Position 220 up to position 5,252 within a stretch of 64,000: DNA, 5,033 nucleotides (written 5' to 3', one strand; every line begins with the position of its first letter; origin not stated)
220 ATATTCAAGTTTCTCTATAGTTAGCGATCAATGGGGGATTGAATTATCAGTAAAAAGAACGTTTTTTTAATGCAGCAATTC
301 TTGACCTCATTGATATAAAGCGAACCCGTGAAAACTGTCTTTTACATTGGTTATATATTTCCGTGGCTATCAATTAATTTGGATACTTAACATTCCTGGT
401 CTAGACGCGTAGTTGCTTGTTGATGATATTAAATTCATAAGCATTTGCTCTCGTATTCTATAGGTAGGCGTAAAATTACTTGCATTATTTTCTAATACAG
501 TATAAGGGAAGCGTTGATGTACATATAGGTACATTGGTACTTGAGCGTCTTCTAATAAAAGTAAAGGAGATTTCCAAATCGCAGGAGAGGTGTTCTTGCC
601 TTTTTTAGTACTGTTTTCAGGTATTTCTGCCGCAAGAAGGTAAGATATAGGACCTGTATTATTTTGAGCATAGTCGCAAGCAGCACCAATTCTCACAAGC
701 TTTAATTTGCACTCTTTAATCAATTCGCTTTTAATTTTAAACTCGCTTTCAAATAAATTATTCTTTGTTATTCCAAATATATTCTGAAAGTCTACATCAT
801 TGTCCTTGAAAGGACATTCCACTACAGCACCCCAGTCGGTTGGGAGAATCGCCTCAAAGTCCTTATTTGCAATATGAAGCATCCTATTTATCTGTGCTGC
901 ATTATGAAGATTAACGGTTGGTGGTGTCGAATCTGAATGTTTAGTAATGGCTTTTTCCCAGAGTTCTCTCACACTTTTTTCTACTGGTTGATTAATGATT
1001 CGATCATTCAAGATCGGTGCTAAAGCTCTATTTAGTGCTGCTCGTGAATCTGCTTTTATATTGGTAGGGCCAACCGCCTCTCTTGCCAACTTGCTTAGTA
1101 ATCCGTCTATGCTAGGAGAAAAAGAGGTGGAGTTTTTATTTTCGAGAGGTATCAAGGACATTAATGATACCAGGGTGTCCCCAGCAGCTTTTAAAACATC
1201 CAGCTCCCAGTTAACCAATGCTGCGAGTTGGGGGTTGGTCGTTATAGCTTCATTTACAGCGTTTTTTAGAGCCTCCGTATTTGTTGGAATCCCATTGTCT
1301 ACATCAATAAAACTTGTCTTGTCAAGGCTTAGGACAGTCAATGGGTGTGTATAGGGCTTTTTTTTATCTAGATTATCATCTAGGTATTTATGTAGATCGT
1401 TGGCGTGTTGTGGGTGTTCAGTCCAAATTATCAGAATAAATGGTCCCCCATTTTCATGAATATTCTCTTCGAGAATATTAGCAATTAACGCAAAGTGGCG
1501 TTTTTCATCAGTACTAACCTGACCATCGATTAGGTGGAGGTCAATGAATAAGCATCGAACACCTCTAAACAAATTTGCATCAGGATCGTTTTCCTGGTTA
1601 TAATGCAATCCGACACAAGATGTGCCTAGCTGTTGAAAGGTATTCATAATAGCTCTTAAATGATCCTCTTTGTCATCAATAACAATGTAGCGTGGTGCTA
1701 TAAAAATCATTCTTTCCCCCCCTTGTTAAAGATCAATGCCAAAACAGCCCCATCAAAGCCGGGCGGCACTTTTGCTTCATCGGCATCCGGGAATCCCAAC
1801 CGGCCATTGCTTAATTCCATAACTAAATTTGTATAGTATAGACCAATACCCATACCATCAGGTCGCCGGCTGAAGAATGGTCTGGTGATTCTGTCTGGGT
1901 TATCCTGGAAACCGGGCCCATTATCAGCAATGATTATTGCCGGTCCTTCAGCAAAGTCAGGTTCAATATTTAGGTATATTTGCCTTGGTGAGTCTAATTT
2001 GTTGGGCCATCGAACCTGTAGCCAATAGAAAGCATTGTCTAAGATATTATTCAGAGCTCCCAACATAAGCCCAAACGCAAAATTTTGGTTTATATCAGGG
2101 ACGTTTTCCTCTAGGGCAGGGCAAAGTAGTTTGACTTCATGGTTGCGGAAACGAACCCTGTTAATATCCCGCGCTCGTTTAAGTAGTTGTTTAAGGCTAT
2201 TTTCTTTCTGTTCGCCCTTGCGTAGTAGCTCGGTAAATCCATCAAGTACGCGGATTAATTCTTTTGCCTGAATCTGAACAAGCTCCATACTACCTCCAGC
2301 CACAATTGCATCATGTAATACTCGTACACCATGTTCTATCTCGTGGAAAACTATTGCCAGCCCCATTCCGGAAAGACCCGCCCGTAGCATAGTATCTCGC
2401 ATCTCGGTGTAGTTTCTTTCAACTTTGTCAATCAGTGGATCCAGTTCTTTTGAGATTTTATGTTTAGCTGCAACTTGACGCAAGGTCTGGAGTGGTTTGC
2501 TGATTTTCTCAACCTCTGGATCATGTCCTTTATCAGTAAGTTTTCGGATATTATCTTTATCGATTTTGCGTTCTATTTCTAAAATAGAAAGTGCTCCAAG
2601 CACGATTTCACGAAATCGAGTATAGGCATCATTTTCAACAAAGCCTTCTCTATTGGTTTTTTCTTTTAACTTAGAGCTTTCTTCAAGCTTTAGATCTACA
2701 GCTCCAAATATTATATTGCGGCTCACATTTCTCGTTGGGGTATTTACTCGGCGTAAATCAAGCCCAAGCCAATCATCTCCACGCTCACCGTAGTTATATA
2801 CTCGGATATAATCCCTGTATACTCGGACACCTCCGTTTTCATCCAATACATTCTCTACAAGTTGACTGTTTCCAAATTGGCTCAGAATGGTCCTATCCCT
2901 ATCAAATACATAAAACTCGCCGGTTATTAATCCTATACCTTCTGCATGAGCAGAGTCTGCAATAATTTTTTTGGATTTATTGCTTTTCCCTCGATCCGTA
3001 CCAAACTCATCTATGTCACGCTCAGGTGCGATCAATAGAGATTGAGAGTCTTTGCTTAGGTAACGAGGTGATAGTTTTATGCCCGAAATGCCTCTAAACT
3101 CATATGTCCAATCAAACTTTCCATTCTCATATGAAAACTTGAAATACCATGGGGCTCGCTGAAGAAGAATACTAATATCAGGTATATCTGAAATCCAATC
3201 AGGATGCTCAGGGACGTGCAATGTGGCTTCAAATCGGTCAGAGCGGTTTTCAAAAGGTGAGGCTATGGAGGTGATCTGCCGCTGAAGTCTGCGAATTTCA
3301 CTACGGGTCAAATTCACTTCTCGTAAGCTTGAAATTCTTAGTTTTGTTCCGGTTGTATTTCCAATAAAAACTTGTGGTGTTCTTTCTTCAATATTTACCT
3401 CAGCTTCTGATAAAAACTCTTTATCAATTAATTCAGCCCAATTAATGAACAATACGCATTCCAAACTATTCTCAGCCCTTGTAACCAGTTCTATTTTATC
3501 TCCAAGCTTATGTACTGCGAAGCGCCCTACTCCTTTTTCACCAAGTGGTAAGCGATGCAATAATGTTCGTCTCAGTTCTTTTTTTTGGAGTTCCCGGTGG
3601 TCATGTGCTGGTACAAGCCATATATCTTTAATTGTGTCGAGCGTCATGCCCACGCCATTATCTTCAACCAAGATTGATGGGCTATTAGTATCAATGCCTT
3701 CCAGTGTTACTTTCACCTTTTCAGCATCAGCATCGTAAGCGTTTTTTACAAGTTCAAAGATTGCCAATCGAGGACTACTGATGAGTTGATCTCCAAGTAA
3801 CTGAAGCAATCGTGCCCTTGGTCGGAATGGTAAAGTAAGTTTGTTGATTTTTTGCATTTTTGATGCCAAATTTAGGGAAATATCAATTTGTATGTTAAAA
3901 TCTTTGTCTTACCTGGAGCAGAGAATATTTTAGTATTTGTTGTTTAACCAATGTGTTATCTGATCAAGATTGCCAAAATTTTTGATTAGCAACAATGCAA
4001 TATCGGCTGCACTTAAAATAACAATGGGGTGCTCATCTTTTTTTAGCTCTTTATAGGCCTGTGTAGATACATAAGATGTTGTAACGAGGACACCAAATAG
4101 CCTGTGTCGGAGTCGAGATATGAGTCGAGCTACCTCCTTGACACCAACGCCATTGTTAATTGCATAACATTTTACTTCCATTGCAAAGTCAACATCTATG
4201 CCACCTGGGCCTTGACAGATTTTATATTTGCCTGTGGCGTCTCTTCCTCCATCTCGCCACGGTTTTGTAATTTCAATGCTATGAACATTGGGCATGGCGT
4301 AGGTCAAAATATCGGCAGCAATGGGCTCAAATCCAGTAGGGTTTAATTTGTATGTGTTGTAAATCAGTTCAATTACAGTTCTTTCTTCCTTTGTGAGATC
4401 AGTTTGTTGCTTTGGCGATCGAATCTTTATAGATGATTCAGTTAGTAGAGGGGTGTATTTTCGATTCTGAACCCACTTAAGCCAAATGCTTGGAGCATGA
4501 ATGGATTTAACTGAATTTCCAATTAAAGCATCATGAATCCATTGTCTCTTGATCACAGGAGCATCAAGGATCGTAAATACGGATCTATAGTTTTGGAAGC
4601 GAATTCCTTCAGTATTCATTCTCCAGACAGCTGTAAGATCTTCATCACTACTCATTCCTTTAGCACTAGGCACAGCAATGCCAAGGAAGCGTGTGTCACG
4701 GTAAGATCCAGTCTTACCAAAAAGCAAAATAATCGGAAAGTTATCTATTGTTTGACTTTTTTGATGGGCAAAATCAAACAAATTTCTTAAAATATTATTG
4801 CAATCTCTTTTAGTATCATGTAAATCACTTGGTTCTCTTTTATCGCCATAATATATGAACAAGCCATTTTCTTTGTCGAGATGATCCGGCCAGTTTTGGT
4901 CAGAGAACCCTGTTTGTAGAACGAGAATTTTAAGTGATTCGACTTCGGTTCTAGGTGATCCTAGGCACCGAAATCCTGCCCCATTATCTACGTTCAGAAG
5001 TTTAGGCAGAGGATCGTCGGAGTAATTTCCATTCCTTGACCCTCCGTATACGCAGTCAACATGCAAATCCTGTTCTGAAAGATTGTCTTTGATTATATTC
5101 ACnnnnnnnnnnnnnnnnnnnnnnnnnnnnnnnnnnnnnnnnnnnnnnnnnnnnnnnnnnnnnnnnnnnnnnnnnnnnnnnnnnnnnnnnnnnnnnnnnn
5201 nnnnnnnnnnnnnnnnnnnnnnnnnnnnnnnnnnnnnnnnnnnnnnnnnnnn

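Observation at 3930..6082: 5mC methyltransferase translationally coupled to a 5mC-dependent restriction endonuclease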

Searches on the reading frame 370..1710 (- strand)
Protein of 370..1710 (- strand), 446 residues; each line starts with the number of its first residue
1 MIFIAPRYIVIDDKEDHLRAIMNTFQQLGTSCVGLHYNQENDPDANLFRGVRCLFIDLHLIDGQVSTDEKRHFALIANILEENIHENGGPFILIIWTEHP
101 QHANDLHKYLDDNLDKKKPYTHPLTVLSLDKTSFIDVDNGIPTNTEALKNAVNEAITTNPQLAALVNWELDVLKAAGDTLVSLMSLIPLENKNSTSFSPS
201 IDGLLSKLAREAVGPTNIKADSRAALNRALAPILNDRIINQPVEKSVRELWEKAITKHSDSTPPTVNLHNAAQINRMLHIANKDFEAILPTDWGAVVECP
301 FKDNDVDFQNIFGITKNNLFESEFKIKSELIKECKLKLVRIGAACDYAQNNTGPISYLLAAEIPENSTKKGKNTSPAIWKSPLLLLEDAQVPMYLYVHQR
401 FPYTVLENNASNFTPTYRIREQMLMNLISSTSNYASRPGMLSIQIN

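Call 6: search_protein_families(library=pfam, proteins=[window:370-1710:-], max_evalue=0.01)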
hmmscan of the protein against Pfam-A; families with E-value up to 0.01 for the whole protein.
window:370-1710:- (446 aa): 0 families

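Call 7: search_protein_families(library=ncbifam, proteins=[window:370-1710:-], max_evalue=0.01)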
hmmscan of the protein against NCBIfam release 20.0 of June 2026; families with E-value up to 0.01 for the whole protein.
window:370-1710:- (446 aa): 0 families

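Call 8: search_protein_families(library=padloc, proteins=[window:370-1710:-], max_evalue=0.01)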
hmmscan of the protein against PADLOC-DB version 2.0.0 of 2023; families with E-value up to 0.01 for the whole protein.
window:370-1710:- (446 aa): 0 families

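Call 40: search_protein_families(library=pfam, proteins=[window:370-1710:-], max_evalue=5)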
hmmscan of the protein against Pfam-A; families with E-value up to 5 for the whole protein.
window:370-1710:- (446 aa): 1 family
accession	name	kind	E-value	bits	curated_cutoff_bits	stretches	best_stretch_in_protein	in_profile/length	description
PF11019.14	DUF2608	-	0.017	15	22.6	1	9-44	182-217/244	Protein of unknown function (DUF2608)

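Call 72: predict_structure(alignment_id=A2)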
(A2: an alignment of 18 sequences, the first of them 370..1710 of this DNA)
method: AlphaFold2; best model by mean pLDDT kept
length: 446 residues; sequences in the alignment: 18
mean_pLDDT: 84.0   pTM: 0.77
mean pLDDT of the five models: 84.0, 83.9, 82.9, 82.2, 81.9
residues with pLDDT >= 90: 183; 70-90: 202; 50-70: 45; < 50: 16
segments of 3 or more residues with pLDDT < 50: 1-3, 437-445
pLDDT, mean of each block of 10 residues (from residue 1): 65 89 83 84 66 90 65 90 86 90 92 81 89 83 84 87 91 93 94 93 94 80 87 92 90 80 76 91 67 87 87 92 88 92 65 83 81 76 89 93 88 89 90 65 42
secondary structure, 60 per line:
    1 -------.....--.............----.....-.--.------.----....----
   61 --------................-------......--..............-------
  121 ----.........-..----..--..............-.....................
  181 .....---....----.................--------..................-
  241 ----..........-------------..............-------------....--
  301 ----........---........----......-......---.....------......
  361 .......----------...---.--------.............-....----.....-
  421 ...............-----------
elements in order: E8-12 H15-27 E32-36 E53-56 H69-83 E92-97 H100-113 E125-130 H145-158 H160-185 H189-192 H197-213 H222-239 H245-254 H268-279 E295-298 H305-312 H316-323 H328-333 E335-340 H344-348 E355-364 E378-380 E393-405 H407-410 E415-419 H421-435

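Call 74: fold_search(model_id=the predicted structure, library=pdb)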
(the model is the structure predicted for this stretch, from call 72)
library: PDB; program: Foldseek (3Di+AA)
matches with E <= 10: 1403; with E <= 0.001: 1
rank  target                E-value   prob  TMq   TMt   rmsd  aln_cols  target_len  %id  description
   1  1yio                  3.8e-04  0.99  0.17  0.33  14.2       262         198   14  Crystallographic structure of response regulator StyR from Pseudomonas fluorescens (released 2005-09-27)
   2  3rqi                  1.0e-03  1.00  0.19  0.45   7.9       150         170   17  Crystal structure of a response regulator protein from Burkholderia pseudomallei with a phosphorylated aspartic acid, ca (released 2011-05-11)
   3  5xt2_A                1.2e-03  0.99  0.20  0.39  12.7       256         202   11  Crystal structures of full-length FixJ from B. japonicum crystallized in space group P212121 (released 2018-05-23)
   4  5je8_B                1.4e-03  0.84  0.17  0.24  16.7       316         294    9  The crystal structure of Bacillus cereus 3-hydroxyisobutyrate dehydrogenase in complex with NAD (released 2016-05-11)
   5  8tef_D                1.5e-03  0.87  0.19  0.17  18.4       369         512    9  PorX primitive monoclinic crystal form (released 2024-04-17)
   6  6u62_C                2.2e-03  0.99  0.19  0.27   5.6       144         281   12  Raptor-Rag-Ragulator complex (released 2019-10-30)
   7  5je8_A                2.3e-03  0.80  0.17  0.24  16.8       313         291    9  The crystal structure of Bacillus cereus 3-hydroxyisobutyrate dehydrogenase in complex with NAD (released 2016-05-11)
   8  5xt2_B                2.9e-03  0.99  0.21  0.40  13.1       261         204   11  Crystal structures of full-length FixJ from B. japonicum crystallized in space group P212121 (released 2018-05-23)
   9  8tef_A                3.3e-03  0.82  0.20  0.18  18.4       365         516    9  PorX primitive monoclinic crystal form (released 2024-04-17)
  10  5xt2_E                3.5e-03  0.99  0.21  0.41  12.8       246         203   15  Crystal structures of full-length FixJ from B. japonicum crystallized in space group P212121 (released 2018-05-23)
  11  1sd5                  4.2e-03  0.99  0.21  0.44  13.1       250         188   14  Crystal structure of Rv1626 (released 2004-09-21)
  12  1s8n                  4.2e-03  0.97  0.21  0.42  16.9       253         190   15  Crystal structure of Rv1626 from Mycobacterium tuberculosis (released 2004-09-21)
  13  7ddz                  4.2e-03  0.95  0.23  0.23  14.1       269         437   12  The Crystal Structure of Human Neuropeptide Y Y2 Receptor with JNJ-31020028 (released 2021-01-27)
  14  3cky_B                4.2e-03  0.63  0.17  0.24  19.9       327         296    8  Structural and Kinetic Properties of a beta-hydroxyacid dehydrogenase involved in nicotinate fermentation (released 2008-08-26)
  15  3kcn_A                4.4e-03  1.00  0.22  0.57   6.5       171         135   13  The crystal structure of adenylate cyclase from Rhodopirellula baltica (released 2009-11-17)
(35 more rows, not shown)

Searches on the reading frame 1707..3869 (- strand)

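Call 6: search_protein_families(library=pfam, proteins=[window:1707-3869:-], max_evalue=0.01)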
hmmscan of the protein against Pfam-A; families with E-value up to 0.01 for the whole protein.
window:1707-3869:- (720 aa): 2 families
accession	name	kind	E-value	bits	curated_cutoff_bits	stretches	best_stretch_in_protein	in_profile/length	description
PF13589.12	HATPase_c_3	-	1.1e-17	64.8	25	1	34-148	4-109/137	Histidine kinase-, DNA gyrase B-, and HSP90-like ATPase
PF02518.31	HATPase_c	-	7.7e-14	52.5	26.4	2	34-83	7-57/111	Histidine kinase-, DNA gyrase B-, and HSP90-like ATPase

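Call 7: search_protein_families(library=ncbifam, proteins=[window:1707-3869:-], max_evalue=0.01)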
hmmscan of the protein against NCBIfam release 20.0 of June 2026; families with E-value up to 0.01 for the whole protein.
window:1707-3869:- (720 aa): 15 families
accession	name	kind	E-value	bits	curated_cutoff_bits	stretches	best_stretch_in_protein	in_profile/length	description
NF050001.1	restrict_BbrUII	equivalog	1.4e-24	86.7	550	1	22-203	10-191/659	BbrUII/HgiDII family restriction enzyme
TIGR02916.1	PEP_his_kin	equivalog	4.9e-08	32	300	1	641-691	610-662/679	XrtA/PEP-CTERM system histidine kinase PrsK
NF033792.0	ActS_PrrB_HisK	equivalog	5.3e-07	28.8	350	1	527-714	240-417/423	ActS/PrrB/RegB family redox-sensitive histidine kinase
NF008468.0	PRK11360.1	equivalog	6.3e-07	28.1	646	1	554-690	462-589/616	two-component system sensor histidine kinase AtoS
NF010683.0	PRK14083.1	equivalog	1.2e-06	27.3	455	1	22-146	16-141/604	HSP90 family protein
NF047352.1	P_loop_sacsin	domain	1.4e-06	28.6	50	1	36-128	3-79/80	sacsin N-terminal ATP-binding-like domain-containing protein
TIGR00585.2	mutl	equivalog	4.9e-06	25.7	180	1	30-79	18-65/555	DNA mismatch repair endonuclease MutL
NF000951.0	PRK00095.2-1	equivalog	5.6e-06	25.3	391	1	27-135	19-118/559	DNA mismatch repair endonuclease MutL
NF047794.1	HisKinPtgB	equivalog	9.5e-06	24.1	1000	1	536-691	494-637/656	two-component system sensor histidine kinase PgtB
NF000953.0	PRK00095.2-4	equivalog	9.1e-05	21.5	693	1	29-80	19-68/611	DNA mismatch repair endonuclease MutL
NF000952.0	PRK00095.2-2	subfamily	0.00082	17.9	840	1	29-79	19-67/623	DNA mismatch repair endonuclease MutL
NF040750.1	tetrathio_HK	equivalog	0.004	15.7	750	0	642-692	486-537/555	tetrathionate respiration histidine kinase TtrS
NF003555.1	PRK05218.1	equivalog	0.0058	15.2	371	0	39-134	46-141/614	molecular chaperone HtpG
NF000949.0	PRK00095.1-2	equivalog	0.0065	15.5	750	1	29-80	23-72/634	DNA mismatch repair endonuclease MutL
NF000954.0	PRK00095.2-5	equivalog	0.0085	14.5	937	0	37-80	31-72/588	DNA mismatch repair endonuclease MutL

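Call 8: search_protein_families(library=padloc, proteins=[window:1707-3869:-], max_evalue=0.01)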
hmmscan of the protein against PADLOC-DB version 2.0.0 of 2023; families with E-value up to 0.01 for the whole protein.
window:1707-3869:- (720 aa): 2 families
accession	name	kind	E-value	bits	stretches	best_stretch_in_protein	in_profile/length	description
PDLC03419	REase_II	-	1.2e-10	38.4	1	24-147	16-136/695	Type II restriction enzyme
PDLC03485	REase_II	-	8.3e-07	25.8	1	35-180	28-162/611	Type II restriction enzyme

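Call 40: search_protein_families(library=pfam, proteins=[window:1707-3869:-], max_evalue=5)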
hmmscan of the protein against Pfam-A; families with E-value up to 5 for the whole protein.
window:1707-3869:- (720 aa): 2 families
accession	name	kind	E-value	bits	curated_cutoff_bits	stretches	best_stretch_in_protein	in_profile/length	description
PF13589.12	HATPase_c_3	-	1.1e-17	64.8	25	1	34-148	4-109/137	Histidine kinase-, DNA gyrase B-, and HSP90-like ATPase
PF02518.31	HATPase_c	-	7.7e-14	52.5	26.4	2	34-83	7-57/111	Histidine kinase-, DNA gyrase B-, and HSP90-like ATPase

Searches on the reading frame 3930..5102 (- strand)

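Call 6: search_protein_families(library=pfam, proteins=[window:3930-5102:-], max_evalue=0.01)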
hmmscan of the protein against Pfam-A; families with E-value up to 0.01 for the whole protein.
window:3930-5102:- (390 aa): 3 families
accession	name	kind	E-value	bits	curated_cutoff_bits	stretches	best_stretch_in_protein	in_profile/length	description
PF18062.7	RE_AspBHI_N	-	1.8e-53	181.3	27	1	25-215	2-185/185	Restriction endonuclease AspBHI N-terminal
PF04471.18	Mrr_cat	-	2e-10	41.3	21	1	252-370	3-113/115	Restriction endonuclease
PF22722.2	NA-iREase1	-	0.0058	17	27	0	306-360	41-96/106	NACHT-associated inactive Restriction Endonuclease 1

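Call 7: search_protein_families(library=ncbifam, proteins=[window:3930-5102:-], max_evalue=0.01)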
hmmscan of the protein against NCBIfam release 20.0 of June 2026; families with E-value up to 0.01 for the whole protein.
window:3930-5102:- (390 aa): 0 families

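Call 8: search_protein_families(library=padloc, proteins=[window:3930-5102:-], max_evalue=0.01)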
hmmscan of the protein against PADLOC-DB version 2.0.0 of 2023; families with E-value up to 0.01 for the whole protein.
window:3930-5102:- (390 aa): 3 families
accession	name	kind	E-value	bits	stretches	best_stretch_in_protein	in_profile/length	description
PDLC03203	mREase_II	-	1.5e-132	440.5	1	5-388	6-388/393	Type II methyl-directed restriction enzyme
PDLC03206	mREase_II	-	1.1e-24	84.8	1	64-369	75-393/434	Type II methyl-directed restriction enzyme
PDLC04806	PDC-S02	-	1.4e-06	25.8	1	233-380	168-308/324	-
